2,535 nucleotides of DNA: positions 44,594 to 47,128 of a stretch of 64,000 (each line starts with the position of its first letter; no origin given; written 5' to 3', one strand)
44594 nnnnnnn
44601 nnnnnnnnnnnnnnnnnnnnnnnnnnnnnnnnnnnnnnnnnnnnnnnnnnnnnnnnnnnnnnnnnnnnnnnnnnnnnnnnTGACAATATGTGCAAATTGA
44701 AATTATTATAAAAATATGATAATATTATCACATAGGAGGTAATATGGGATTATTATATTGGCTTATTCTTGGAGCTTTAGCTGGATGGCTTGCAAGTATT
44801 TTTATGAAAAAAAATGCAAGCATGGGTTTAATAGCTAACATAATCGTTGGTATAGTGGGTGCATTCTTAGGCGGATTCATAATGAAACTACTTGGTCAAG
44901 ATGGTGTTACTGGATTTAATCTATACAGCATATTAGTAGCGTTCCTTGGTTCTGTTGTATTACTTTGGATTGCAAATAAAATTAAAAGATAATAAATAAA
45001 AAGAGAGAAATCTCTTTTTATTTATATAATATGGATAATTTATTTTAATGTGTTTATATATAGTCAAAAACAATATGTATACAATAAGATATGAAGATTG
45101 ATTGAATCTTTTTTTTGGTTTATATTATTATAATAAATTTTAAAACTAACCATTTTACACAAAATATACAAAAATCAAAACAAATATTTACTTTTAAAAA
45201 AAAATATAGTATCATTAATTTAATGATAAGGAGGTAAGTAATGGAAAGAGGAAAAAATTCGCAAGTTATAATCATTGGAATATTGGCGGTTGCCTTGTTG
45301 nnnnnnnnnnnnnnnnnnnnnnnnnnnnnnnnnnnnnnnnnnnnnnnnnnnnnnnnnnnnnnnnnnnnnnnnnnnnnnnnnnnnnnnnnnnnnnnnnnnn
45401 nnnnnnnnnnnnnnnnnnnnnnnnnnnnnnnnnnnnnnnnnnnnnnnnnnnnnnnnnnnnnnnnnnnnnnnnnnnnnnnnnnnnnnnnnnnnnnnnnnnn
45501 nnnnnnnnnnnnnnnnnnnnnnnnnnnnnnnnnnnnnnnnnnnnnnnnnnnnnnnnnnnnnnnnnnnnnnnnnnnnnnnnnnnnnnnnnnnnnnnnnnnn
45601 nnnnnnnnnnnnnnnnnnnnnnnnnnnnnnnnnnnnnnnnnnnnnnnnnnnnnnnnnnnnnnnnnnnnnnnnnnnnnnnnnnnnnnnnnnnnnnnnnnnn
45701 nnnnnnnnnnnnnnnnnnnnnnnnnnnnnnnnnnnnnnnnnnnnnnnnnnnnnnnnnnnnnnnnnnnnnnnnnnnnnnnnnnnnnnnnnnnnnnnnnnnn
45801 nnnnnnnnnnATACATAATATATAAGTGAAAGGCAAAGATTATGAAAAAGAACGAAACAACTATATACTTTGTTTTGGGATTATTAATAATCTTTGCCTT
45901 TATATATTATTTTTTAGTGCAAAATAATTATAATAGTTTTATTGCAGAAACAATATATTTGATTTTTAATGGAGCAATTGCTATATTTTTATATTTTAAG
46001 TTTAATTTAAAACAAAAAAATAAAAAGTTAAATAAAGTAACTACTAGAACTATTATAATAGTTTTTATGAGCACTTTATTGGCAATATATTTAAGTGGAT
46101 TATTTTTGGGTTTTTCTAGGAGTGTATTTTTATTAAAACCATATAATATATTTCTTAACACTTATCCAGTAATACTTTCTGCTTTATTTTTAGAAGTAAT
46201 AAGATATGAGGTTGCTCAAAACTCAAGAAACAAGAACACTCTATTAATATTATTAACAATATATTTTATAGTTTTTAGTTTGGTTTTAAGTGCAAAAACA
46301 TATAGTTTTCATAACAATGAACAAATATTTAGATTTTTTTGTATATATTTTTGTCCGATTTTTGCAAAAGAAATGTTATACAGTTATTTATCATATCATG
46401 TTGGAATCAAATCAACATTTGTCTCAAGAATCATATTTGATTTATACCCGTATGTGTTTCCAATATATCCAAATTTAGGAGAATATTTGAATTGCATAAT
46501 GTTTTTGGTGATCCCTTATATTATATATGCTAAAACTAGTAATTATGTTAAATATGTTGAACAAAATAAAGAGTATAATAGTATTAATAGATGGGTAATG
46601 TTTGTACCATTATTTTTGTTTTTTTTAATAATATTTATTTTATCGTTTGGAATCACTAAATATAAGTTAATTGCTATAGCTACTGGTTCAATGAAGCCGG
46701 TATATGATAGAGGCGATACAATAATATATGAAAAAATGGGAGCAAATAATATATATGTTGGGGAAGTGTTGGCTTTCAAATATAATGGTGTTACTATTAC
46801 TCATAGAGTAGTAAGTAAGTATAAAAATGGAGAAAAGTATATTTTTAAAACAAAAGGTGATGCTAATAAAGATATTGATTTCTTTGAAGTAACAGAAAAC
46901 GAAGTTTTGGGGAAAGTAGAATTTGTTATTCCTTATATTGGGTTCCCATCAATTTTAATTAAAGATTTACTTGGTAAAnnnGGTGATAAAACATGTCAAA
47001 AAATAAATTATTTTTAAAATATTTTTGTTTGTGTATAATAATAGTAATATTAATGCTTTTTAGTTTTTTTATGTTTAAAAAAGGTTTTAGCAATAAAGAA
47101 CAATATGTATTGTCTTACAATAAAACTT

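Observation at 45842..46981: SipW signal peptidase domain fused to a large polytopic membrane domain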

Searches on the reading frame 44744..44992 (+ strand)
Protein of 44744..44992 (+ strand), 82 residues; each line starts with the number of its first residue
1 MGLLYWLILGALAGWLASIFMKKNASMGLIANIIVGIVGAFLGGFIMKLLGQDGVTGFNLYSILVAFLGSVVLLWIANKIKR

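Call 3: search_protein_families(library=pfam, proteins=[window:44744-44992:+], max_evalue=0.1)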
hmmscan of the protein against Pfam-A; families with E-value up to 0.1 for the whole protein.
window:44744-44992:+ (82 aa): 2 families
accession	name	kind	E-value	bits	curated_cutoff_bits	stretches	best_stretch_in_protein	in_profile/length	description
PF04226.18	Transgly_assoc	-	5.1e-15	55.9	25.3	1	33-82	1-49/49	Transglycosylase associated protein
PF13273.12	DUF4064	-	0.028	15.1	32.1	1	3-42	63-102/102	Protein of unknown function (DUF4064)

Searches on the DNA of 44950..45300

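Call 86: search_rna_families(source=window, start=44950, end=45300, threshold=evalue, max_evalue=1)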
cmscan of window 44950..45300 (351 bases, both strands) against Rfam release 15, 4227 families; matches with E-value up to 1: 0.
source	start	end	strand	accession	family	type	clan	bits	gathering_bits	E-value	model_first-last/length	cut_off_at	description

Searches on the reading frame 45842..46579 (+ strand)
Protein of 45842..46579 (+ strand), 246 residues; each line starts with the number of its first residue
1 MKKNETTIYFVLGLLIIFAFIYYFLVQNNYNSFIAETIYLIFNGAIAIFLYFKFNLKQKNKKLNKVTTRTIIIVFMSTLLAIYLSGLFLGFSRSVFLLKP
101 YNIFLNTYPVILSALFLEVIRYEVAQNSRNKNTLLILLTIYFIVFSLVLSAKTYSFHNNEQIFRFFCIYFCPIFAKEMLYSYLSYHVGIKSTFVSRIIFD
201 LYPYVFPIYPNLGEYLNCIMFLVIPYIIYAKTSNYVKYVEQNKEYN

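Call 37: predict_structure(alignment_id=A2)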
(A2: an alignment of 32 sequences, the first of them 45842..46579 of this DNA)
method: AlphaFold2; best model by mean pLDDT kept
length: 246 residues; sequences in the alignment: 32
mean_pLDDT: 91.0   pTM: 0.88
mean pLDDT of the five models: 91.0, 90.6, 90.2, 89.4, 89.3
residues with pLDDT >= 90: 175; 70-90: 65; 50-70: 6; < 50: 0
segments of 3 or more residues with pLDDT < 50: none
pLDDT, mean of each block of 10 residues (from residue 1): 84 96 92 93 98 85 93 95 93 79 88 96 87 91 94 89 91 97 95 95 85 88 96 92 78
secondary structure, 60 per line:
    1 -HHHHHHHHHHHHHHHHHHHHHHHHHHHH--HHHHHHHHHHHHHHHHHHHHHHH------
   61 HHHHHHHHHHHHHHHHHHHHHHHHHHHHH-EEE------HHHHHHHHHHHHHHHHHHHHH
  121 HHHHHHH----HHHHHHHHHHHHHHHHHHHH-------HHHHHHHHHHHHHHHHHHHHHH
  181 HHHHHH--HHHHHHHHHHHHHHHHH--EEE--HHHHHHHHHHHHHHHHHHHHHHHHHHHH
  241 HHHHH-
elements in order: H2-29 H32-54 H61-89 E91-93 H100-127 H132-151 H159-186 H189-205 E208-210 H213-245

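Call 40: search_protein_families(library=pfam, alignment_id=A2, max_evalue=10)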
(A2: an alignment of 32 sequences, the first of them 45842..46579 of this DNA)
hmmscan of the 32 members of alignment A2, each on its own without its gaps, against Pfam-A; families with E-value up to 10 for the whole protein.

A. member 1, window:45842-46579:+ (246 aa): 1 family
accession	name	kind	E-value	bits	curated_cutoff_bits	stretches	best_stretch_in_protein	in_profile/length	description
PF00499.25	Oxidored_q3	-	0.067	13.4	33.2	1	6-90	10-96/146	NADH-ubiquinone/plastoquinone oxidoreductase chain 6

B. families by the number of members that match (of 32 scanned): 18 families
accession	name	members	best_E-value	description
PF18169.6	SLATT_6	1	0.0041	SMODS and SLOG-associating 2TM effector domain 6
PF14145.11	YrhK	1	0.006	YrhK-like protein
PF14256.11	YwiC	1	0.0089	YwiC-like protein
PF13906.12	AA_permease_C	1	0.0093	C-terminus of AA_permease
PF16311.10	TMEM100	1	0.012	Transmembrane protein 100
PF03899.21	ATP-synt_I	1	0.027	ATP synthase I chain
PF04246.17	RseC_MucC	1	0.03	Positive regulator of sigma(E), RseC/MucC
PF00499.25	Oxidored_q3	1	0.067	NADH-ubiquinone/plastoquinone oxidoreductase chain 6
PF14199.11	DUF4317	1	0.092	Domain of unknown function (DUF4317)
PF11862.13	DUF3382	1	0.19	Domain of unknown function (DUF3382)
PF03193.22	RsgA_GTPase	1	0.25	RsgA GTPase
PF03977.18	OAD_beta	1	1.4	Na+-transporting oxaloacetate decarboxylase beta subunit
PF17555.7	TssN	1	2.1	Type VI secretion system, TssN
PF09843.14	DUF2070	1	2.6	Predicted membrane protein (DUF2070)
PF02308.21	MgtC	1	2.8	MgtC family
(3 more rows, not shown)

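Call 57: search_protein_representatives(alignment_id=A2)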
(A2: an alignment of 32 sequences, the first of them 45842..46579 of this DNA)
Query: 32 sequences, 248 profile positions. Proteins with E-value up to 0.001 (for the whole library): 1744; up to 1e-10: 1433; up to 1e-30: 632. The best 150 are listed.
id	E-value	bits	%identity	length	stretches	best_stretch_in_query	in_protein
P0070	1.1e-66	240.9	-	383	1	1-247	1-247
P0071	3.0e-64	232.9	-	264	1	1-247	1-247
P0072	4.7e-64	232.3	-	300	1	5-246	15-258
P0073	5.1e-63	228.9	-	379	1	1-245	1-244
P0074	1.8e-61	223.8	-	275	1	5-246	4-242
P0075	8.1e-61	221.7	-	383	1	1-246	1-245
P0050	8.6e-61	221.6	-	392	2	1-247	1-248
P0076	4.2e-60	219.3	-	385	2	3-247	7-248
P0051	1.4e-59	217.7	-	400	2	3-247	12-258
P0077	6.6e-59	215.4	-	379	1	1-247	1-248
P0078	9.3e-58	211.6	-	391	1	1-242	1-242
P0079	1.2e-57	211.3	-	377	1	1-245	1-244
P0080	3.9e-57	209.6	-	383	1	1-245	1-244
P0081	6.0e-57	209.0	-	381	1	1-245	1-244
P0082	1.7e-56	207.5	-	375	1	1-246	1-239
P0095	1.4e-54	201.3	-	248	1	1-245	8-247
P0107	2.4e-52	193.9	-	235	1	1-237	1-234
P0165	1.9e-48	181.1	-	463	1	3-245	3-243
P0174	4.1e-48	180.1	-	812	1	1-246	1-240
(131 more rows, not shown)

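Call 59: search_protein_families(library=pfam, proteins=[P0174, P0165, P0071, P0095, P0107], max_evalue=0.01)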
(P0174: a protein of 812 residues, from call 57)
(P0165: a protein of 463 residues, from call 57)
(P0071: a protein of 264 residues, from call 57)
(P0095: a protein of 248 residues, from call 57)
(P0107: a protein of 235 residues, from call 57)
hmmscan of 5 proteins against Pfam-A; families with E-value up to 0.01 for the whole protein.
P0174 (812 aa): 3 families
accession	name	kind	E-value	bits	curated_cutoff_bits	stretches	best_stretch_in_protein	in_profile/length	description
PF00149.33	Metallophos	-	3.6e-08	34.5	21.5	1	360-576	3-190/191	Calcineurin-like phosphoesterase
PF02872.23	5_nucleotid_C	-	3.4e-06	27.7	23.6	1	705-740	48-83/158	5'-nucleotidase, C-terminal domain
PF10502.14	Peptidase_S26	-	0.0088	16.4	22.9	0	252-297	5-49/168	Signal peptidase, peptidase S26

P0165 (463 aa): 1 family
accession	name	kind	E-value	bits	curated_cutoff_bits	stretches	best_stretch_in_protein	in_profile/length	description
PF08461.16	HTH_12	-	0.0093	16.3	21.4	0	409-453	7-51/66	Ribonuclease R winged-helix domain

P0071 (264 aa): 0 families

P0095 (248 aa): 1 family
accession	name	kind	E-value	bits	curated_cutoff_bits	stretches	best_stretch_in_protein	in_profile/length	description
PF24661.1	DUF7649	-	0.0065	17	27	1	100-151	17-68/85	Domain of unknown function (DUF7649)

P0107 (235 aa): 0 families

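Call 65: fold_search(model_id=the predicted structure, library=pdb)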
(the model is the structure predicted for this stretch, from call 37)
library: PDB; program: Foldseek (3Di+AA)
matches with E <= 10: 244; with E <= 0.001: 0
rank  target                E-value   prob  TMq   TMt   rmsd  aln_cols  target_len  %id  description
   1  4cad_L                8.0e-02  1.00  0.57  0.56   6.1       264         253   16  Mechanism of farnesylated CAAX protein processing by the integral membrane protease Rce1 (released 2013-11-27)
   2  4cad_I                1.1e-01  1.00  0.58  0.57   5.7       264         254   16  Mechanism of farnesylated CAAX protein processing by the integral membrane protease Rce1 (released 2013-11-27)
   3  4cad_F                1.9e-01  0.98  0.54  0.53   6.5       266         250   15  Mechanism of farnesylated CAAX protein processing by the integral membrane protease Rce1 (released 2013-11-27)
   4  4cad_C                2.5e-01  0.97  0.53  0.52   6.5       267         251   16  Mechanism of farnesylated CAAX protein processing by the integral membrane protease Rce1 (released 2013-11-27)
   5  7sil_A                4.0e-01  0.20  0.21  0.09  16.8       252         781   14  Structure of positive allosteric modulator-bound active human calcium-sensing receptor (released 2022-01-19)
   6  7m3g_B                6.0e-01  0.14  0.19  0.08  16.7       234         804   14  Asymmetric Activation of the Calcium Sensing Receptor Homodimer (released 2021-06-30)
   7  8oqy_C                7.6e-01  0.63  0.37  0.39  13.8       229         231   12  Structure of apo form of human gamma-secretase PSEN1 APH-1B isoform reconstituted into lipid nanodisc (released 2024-04-24)
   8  2kbb_MODEL_1_A        9.2e-01  0.16  0.18  0.24  16.7       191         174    8  Solution Structure of the R9 Domain of Talin (released 2009-03-17)
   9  8zyv_C                9.6e-01  0.13  0.18  0.20  22.2       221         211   12  Bacterial flagellar sodium-driven stator PomA5PomB2 with 100 mM NaCl (released 2025-01-01)
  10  9itu_T                9.6e-01  0.08  0.16  0.17  13.8       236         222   14  Chloroflexus aurantiacus ADP-bound ATP synthase, state 3 (released 2025-03-19)
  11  6jo0                  1.0e+00  0.12  0.20  0.21  17.1       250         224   14  Crystal structure of the DTS-motif rhodopsin from Phaeocystis globosa virus 12T (released 2019-10-02)
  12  8cnk_A                1.1e+00  0.14  0.21  0.22  21.1       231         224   13  Cryo-EM structure of retinal-free proteoopsin bound to decanoate (released 2024-07-03)
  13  6gwh                  1.2e+00  0.30  0.28  0.18  10.0       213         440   11  Outward-facing conformation of a multidrug resistance MATE family transporter of the MOP superfamily. (released 2019-06-05)
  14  6h7l_B                1.2e+00  0.08  0.16  0.14  17.7       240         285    8  ACTIVATED TURKEY BETA1 ADRENOCEPTOR WITH BOUND PARTIAL AGONIST DOBUTAMINE AND NANOBODY Nb6B9 (released 2018-10-17)
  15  8zyv_F                1.4e+00  0.10  0.20  0.21  21.5       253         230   11  Bacterial flagellar sodium-driven stator PomA5PomB2 with 100 mM NaCl (released 2025-01-01)
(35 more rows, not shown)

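Call 72: search_solved_structures(query=A2, max_evalue=10)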
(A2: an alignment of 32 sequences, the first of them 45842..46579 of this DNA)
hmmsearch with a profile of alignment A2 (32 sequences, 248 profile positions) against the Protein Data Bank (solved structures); distinct sequences matched with E-value up to 10: 1.
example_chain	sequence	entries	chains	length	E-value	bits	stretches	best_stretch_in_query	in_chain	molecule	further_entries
8vxb_A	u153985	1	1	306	0.3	13.4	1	111-190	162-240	Streptomycin aminoglycoside adenylyltransferase ant(6)-Ib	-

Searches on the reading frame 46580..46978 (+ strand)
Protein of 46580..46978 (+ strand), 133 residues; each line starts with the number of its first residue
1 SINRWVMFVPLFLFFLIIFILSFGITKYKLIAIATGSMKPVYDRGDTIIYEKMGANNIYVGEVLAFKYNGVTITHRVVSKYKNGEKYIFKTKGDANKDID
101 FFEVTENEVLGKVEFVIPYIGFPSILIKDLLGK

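Call 83: search_solved_structures(query=window:46580-46978:+, max_evalue=0.001, show_alignments=1)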
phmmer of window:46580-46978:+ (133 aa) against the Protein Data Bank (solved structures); distinct sequences matched with E-value up to 0.001: 3.
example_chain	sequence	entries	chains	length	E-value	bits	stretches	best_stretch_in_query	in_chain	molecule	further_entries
7p2q_A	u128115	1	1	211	3e-10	43.6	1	26-129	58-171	Signal peptidase complex catalytic subunit SEC11C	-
7p2p_A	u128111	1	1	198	5.4e-10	42.7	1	27-129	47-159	Signal peptidase complex catalytic subunit SEC11A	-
9rjb_A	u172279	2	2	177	1e-09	41.8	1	27-129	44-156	Signal peptidase complex catalytic subunit SEC11A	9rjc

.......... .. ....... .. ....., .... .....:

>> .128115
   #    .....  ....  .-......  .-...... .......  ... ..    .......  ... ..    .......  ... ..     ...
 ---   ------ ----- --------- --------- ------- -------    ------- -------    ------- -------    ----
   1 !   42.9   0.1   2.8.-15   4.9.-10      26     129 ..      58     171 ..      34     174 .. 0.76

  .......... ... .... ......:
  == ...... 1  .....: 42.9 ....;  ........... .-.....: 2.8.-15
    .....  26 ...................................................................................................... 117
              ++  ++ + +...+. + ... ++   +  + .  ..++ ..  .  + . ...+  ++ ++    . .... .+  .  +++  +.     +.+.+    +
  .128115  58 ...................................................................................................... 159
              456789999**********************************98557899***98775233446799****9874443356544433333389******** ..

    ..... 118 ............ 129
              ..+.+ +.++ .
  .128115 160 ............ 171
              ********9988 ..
